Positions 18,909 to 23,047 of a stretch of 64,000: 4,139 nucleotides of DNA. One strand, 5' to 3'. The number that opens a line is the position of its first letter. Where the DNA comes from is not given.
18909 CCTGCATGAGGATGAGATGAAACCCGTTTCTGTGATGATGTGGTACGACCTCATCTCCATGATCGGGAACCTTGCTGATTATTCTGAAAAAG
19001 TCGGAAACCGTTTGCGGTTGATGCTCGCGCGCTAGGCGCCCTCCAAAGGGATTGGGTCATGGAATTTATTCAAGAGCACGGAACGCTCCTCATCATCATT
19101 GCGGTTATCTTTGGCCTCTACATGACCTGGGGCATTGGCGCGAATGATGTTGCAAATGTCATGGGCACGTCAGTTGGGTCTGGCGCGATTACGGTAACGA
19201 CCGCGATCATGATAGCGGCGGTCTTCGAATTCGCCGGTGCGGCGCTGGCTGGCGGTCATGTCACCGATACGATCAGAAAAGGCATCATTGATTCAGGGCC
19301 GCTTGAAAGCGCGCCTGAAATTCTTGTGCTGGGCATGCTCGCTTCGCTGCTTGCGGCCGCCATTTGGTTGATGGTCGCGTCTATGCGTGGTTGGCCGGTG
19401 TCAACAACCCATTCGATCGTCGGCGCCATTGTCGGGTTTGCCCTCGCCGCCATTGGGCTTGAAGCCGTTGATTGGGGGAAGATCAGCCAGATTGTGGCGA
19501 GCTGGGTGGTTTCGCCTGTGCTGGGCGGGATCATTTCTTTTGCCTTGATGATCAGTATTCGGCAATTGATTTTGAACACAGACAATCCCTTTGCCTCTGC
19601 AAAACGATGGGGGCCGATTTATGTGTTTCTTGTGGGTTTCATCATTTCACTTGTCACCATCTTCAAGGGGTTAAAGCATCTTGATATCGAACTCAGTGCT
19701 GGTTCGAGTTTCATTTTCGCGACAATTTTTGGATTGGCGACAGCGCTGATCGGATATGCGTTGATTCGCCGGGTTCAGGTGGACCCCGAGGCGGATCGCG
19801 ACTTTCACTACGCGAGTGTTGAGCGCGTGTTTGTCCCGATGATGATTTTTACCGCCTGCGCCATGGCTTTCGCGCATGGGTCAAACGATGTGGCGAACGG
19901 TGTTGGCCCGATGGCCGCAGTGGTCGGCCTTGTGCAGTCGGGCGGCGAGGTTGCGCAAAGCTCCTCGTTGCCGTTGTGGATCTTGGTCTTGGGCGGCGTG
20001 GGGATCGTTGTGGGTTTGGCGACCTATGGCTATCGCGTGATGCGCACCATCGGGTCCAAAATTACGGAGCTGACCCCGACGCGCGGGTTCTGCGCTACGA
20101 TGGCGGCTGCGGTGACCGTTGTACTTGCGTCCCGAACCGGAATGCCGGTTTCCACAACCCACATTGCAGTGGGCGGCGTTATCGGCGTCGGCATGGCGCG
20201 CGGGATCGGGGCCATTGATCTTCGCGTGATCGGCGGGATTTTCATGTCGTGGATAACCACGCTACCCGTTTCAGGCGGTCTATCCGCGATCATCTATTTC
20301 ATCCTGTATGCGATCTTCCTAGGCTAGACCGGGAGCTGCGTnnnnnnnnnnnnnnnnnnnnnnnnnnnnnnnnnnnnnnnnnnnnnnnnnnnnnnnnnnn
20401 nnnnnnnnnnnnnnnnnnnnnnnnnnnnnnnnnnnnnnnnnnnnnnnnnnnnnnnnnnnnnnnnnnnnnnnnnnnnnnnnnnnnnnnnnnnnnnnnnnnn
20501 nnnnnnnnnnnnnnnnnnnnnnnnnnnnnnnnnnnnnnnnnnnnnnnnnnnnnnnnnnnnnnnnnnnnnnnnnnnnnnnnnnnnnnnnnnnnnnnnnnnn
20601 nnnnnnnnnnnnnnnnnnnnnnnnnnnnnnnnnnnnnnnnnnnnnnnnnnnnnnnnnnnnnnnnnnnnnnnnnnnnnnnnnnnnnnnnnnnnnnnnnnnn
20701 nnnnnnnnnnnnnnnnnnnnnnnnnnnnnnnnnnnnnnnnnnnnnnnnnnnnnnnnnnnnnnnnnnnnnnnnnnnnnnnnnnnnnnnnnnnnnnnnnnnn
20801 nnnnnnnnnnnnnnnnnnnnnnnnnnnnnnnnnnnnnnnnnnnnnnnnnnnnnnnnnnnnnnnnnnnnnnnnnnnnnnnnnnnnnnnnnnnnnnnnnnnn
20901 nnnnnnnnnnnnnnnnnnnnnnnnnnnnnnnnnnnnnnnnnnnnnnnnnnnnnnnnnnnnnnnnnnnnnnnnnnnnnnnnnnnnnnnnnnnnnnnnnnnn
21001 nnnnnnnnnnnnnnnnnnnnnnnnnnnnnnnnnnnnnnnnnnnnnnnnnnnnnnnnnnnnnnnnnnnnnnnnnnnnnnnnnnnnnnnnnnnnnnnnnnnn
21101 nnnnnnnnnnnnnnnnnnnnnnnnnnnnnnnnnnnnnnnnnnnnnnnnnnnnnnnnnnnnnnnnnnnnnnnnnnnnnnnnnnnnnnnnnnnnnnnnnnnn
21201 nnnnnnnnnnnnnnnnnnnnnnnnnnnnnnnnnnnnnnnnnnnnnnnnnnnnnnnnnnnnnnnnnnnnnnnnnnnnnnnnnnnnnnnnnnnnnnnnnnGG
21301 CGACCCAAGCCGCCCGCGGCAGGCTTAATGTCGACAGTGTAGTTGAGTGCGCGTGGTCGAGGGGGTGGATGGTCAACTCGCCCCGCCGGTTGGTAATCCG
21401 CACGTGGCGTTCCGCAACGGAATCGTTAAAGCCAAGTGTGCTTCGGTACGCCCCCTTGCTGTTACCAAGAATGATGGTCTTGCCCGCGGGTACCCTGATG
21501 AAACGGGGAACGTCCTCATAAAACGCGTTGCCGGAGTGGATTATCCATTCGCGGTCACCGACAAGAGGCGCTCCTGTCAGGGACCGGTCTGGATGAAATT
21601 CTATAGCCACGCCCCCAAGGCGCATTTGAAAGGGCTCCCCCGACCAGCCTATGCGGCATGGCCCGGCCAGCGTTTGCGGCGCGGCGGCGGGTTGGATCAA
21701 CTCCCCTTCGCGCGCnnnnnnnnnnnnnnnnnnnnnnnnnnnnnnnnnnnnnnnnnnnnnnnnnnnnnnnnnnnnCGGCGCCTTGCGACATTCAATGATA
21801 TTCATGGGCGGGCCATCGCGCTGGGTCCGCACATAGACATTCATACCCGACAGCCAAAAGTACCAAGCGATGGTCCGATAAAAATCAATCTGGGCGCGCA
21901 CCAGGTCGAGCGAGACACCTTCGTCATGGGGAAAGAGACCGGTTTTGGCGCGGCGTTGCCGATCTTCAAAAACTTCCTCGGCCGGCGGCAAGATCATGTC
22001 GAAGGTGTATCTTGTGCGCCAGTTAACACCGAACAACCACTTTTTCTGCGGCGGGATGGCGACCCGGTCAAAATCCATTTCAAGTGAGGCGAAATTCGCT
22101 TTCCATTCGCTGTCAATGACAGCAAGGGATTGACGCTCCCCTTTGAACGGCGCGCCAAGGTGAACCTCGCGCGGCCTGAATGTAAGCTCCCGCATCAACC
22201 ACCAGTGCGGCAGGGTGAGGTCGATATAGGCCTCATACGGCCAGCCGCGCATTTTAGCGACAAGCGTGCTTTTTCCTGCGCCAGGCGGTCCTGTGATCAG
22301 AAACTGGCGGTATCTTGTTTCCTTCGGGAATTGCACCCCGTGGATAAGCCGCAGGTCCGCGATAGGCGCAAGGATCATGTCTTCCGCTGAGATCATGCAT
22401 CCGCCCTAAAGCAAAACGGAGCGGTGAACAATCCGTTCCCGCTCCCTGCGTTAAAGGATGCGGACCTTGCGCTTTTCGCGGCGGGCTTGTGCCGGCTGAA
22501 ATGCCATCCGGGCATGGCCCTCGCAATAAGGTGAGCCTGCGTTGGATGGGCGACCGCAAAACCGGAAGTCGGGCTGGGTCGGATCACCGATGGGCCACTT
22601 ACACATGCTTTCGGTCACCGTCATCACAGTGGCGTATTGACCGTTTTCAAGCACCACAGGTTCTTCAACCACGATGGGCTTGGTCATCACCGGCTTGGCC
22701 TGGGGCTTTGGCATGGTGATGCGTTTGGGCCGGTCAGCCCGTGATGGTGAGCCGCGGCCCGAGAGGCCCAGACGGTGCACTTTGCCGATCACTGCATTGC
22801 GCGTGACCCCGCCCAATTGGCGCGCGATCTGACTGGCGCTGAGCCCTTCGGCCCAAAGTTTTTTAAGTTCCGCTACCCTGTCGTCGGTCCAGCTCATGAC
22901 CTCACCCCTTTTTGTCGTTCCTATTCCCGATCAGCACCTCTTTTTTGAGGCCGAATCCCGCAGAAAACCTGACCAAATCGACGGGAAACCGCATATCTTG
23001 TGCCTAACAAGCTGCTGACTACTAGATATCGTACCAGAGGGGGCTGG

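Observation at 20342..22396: Undescribed three-domain enzyme (P-loop kinase-like + FHA-like + PPP-type phosphoesterase) 55 nt downstream of gcrA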

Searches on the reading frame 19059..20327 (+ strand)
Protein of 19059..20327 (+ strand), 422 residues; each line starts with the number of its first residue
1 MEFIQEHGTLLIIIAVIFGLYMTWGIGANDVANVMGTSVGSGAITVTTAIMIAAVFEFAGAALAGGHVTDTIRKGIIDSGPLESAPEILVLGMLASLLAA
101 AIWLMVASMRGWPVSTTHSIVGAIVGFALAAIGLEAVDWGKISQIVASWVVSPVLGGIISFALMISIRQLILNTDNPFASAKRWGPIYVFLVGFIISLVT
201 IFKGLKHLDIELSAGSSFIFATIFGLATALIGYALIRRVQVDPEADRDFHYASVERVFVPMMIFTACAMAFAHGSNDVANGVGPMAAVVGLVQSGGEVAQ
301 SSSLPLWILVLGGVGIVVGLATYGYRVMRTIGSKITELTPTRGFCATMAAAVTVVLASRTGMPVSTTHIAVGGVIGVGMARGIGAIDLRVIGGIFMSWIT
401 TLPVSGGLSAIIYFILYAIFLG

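Call 76: search_protein_families(library=pfam, proteins=[window:19059-20327:+], max_evalue=0.0001)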
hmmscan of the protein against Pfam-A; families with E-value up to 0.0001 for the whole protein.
window:19059-20327:+ (422 aa): 1 family
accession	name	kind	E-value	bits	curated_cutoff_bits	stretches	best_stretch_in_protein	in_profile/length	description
PF01384.25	PHO4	-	2.7e-119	398.7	33.7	1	26-409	1-350/350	Phosphate transporter family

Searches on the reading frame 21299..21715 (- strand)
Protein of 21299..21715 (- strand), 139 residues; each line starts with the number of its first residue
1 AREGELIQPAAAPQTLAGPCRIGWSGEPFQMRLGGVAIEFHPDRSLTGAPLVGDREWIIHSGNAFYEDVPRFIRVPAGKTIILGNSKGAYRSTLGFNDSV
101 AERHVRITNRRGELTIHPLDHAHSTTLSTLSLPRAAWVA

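Call 33: search_solved_structures(query=A4, max_evalue=10, show_alignments=4)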
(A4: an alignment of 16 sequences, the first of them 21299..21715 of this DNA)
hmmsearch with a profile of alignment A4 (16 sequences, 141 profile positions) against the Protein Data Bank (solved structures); distinct sequences matched with E-value up to 10: 2.
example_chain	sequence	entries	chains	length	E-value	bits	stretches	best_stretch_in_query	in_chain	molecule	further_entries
1uht_A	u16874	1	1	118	0.29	13.6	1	77-126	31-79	expressed protein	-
8ain_B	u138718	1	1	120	1.6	11.2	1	64-106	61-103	MCUGI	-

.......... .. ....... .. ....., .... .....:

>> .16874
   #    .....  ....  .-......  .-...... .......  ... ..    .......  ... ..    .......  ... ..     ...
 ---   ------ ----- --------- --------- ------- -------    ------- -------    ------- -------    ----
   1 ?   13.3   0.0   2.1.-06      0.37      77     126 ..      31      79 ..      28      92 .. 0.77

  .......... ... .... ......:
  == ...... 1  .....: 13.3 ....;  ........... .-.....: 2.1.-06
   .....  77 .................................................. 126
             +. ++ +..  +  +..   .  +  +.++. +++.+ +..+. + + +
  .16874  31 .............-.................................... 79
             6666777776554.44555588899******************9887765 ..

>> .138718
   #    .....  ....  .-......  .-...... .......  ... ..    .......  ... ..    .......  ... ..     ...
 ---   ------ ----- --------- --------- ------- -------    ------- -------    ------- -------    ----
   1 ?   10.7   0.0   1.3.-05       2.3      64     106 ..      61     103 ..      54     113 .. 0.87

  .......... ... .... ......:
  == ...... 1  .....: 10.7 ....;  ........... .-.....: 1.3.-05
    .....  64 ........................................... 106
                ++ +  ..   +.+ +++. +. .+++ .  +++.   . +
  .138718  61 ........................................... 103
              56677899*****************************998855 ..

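Call 34: search_protein_families(library=pfam, alignment_id=A4, max_evalue=10)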
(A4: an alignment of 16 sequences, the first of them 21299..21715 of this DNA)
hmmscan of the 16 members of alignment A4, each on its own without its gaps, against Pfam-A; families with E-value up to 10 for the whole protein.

A. member 1, window:21299-21715:- (139 aa): 2 families
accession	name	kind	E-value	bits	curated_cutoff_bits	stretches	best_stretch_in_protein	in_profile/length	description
PF00498.31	FHA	-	0.1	13.5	20.7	1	97-128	15-47/67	FHA domain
PF05350.17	GSK-3_bind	-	0.11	12.3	25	1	11-25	158-172/238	Glycogen synthase kinase-3 binding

B. families by the number of members that match (of 16 scanned): 5 families
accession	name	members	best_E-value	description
PF00498.31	FHA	6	0.0025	FHA domain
PF23928.1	DUF7266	1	0.094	Family of unknown function (DUF7266)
PF05350.17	GSK-3_bind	1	0.11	Glycogen synthase kinase-3 binding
PF18767.7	AID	1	0.18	Activation induced deaminase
PF24556.1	SH3_Myosin-XVIIIa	1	0.21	Unconventional myosin-XVIIIa SH3 domain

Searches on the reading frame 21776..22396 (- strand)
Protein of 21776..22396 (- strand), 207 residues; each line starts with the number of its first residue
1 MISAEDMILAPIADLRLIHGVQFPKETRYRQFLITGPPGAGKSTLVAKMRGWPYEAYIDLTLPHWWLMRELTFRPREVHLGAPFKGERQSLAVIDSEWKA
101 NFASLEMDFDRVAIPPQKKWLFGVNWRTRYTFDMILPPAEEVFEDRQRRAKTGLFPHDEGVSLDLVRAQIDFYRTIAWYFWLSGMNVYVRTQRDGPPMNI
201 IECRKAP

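Call 30: search_solved_structures(query=A3, max_evalue=10, show_alignments=3)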
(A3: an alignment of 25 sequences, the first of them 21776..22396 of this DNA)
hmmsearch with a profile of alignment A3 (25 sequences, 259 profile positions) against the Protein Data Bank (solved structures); distinct sequences matched with E-value up to 10: 283 (the best 60 are shown).
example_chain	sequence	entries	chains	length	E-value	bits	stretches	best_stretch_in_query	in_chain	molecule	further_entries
9wfu_A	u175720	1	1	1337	2.3e-05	26.9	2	34-57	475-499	ABC transporter D family member 1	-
9wfg_A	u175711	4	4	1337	2.3e-05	26.9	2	34-57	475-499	ABC transporter D family member 1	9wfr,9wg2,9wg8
9d2f_A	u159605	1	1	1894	0.00017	24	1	27-54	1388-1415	Adenylate kinase 9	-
6c2u_A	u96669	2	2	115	0.00024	23.5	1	11-51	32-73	phosphate-loop protein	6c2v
9cru_A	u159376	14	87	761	0.00052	22.5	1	20-53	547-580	Vesicular-fusion protein SEC18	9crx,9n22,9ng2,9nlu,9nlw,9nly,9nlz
2ix8_A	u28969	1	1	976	0.00066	22.1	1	21-55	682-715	ELONGATION FACTOR 3A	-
8yld_v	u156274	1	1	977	0.00066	22.1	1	21-55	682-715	Elongation factor 3A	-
2iw3_A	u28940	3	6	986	0.00067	22.1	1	21-55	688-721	ELONGATION FACTOR 3A | ELONGATION FACTOR 3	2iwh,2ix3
8ylr_v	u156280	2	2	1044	0.00068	22.1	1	21-55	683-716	Elongation factor 3A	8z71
7b7d_EF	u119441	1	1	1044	0.00068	22.1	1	21-55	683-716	Elongation factor 3A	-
1gl6_A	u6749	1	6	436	0.0029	20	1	17-53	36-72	ATPASE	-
1e9r_A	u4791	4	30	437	0.0029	20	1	17-53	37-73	CONJUGAL TRANSFER PROTEIN TRWB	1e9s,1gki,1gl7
9fqr_Xf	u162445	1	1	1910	0.0078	18.6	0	34-56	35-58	Cilia- and flagella-associated protein 276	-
4u00_A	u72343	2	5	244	0.0094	18.3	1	34-54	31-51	Amino acid ABC transporter, ATP-binding protein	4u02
6ln3_A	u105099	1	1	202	0.011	18.1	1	32-60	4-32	Adenylate kinase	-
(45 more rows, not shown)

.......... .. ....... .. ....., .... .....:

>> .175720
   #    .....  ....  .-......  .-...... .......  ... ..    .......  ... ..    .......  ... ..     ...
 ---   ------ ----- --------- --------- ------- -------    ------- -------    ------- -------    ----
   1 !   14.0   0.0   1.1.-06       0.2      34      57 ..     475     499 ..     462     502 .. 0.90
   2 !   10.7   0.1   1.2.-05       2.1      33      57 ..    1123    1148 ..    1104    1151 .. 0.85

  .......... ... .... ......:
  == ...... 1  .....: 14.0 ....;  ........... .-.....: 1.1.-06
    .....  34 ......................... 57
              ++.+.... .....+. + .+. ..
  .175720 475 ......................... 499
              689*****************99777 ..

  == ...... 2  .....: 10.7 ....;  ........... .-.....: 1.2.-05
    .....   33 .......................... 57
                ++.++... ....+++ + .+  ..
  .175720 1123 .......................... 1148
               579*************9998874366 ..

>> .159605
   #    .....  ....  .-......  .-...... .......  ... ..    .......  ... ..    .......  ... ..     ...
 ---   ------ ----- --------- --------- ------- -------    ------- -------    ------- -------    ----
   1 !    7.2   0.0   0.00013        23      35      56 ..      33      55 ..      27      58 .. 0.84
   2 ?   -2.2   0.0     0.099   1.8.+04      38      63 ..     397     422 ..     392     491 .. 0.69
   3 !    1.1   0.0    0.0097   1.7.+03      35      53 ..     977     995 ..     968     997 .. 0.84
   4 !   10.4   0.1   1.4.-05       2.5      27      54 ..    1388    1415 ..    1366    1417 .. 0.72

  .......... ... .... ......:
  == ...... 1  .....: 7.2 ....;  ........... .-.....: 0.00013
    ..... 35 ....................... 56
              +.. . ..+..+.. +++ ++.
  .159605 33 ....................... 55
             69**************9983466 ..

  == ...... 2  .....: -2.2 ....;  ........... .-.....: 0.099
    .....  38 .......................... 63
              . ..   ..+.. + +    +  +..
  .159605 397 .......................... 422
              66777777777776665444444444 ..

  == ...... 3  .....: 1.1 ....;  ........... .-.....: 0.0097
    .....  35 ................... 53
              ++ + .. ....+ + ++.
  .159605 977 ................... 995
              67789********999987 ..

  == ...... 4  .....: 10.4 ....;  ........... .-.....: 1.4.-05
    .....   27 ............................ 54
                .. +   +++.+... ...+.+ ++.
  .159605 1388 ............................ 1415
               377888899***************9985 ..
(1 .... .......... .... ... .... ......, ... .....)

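Call 39: predict_structure(alignment_id=A3)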
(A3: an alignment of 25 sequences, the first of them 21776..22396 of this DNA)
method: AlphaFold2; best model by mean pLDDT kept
length: 207 residues; sequences in the alignment: 25
mean_pLDDT: 95.6   pTM: 0.91
mean pLDDT of the five models: 95.6, 95.1, 93.8, 93.6, 93.4
residues with pLDDT >= 90: 197; 70-90: 8; 50-70: 2; < 50: 0
segments of 3 or more residues with pLDDT < 50: none
pLDDT, mean of each block of 10 residues (from residue 1): 94 96 96 97 95 95 96 94 98 97 97 96 95 98 97 92 98 98 98 96 82
secondary structure, 60 per line:
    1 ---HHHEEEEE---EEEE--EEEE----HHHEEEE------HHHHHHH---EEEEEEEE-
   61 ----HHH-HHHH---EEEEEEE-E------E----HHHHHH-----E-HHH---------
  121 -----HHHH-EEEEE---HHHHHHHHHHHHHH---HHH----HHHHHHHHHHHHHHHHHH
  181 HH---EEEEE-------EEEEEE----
elements in order: E7-11 E15-18 E21-24 E32-35 H42-48 E52-59 H69-72 E76-82 H96-101 H126-129 E131-135 H139-152 H163-182 E186-190 E198-203

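Call 70: find_homologous_proteins(query=A3, max_evalue=0.001)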
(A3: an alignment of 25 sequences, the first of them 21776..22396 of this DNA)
Query A3 (25 sequences) (207 aa, profile of the alignment): 976 proteins with E <= 0.001 among 8000 candidates; the best 120 are listed.
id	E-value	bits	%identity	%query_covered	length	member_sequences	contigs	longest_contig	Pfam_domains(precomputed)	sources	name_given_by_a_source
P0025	3.2e-91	323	48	93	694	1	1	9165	PF00149.34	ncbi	-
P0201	7.9e-91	322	49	93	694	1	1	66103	PF00149.34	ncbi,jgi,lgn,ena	-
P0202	4.1e-90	319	47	94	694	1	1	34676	PF00149.34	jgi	jgi:hypothetical protein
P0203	7.5e-90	319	46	93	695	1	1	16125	PF00149.34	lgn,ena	-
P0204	1.9e-89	317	44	98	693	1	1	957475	PF00149.34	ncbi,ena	-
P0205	2.3e-89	317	46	98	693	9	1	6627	PF00149.34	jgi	jgi:hypothetical protein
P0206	2.3e-89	317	46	94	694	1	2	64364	PF00149.34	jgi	jgi:Calcineurin-like phosphoesterase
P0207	2.7e-89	317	45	93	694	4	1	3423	PF00149.34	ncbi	-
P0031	4.2e-89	316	47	92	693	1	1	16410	PF00149.34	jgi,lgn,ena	-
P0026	4.6e-89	316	47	94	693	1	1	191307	PF00149.34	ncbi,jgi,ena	-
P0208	5.0e-89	316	45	98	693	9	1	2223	PF00149.34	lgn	-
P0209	5.7e-89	316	44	94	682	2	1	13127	PF00149.34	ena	-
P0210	6.7e-89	316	45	96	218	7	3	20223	-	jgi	jgi:hypothetical protein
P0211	6.8e-89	316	45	94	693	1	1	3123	PF00149.34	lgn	-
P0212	7.6e-89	315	46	94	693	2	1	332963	PF00149.34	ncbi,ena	-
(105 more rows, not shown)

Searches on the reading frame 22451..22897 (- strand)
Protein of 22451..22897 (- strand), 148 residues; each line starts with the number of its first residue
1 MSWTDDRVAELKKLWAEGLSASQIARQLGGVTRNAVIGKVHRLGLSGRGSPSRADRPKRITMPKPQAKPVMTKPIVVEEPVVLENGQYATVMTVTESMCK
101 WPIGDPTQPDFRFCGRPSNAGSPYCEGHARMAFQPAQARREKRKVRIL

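Call 3: search_protein_families(library=pfam, proteins=[window:22451-22897:-], max_evalue=1)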
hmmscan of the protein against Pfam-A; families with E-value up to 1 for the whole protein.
window:22451-22897:- (148 aa): 5 families
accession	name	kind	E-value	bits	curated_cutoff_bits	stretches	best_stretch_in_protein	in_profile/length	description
PF07750.17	GcrA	-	7.1e-51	173.1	26.9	1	1-141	1-153/155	GcrA cell cycle regulator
PF13384.12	HTH_23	-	0.0079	16.4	24.6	1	6-36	5-34/50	Homeodomain-like domain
PF02796.21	HTH_7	-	0.032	14.8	23.8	1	6-29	9-32/45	Helix-turn-helix domain of resolvase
PF18512.6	BssB_TutG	-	0.053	13.9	25.6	1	98-114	13-29/66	Benzylsuccinate synthase beta subunit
PF13936.12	HTH_38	-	0.16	12.2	27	1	9-29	11-31/44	Helix-turn-helix domain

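Call 4: search_protein_families(library=ncbifam, proteins=[window:22451-22897:-], max_evalue=1)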
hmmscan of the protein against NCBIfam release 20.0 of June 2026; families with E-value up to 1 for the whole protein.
window:22451-22897:- (148 aa): 1 family
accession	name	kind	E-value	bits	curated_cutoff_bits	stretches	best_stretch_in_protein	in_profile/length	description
NF050816.1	sig70cofacGcrA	equivalog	2.7e-55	187.3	280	1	1-143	1-160/173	cell cycle sigma 70 cofactor GcrA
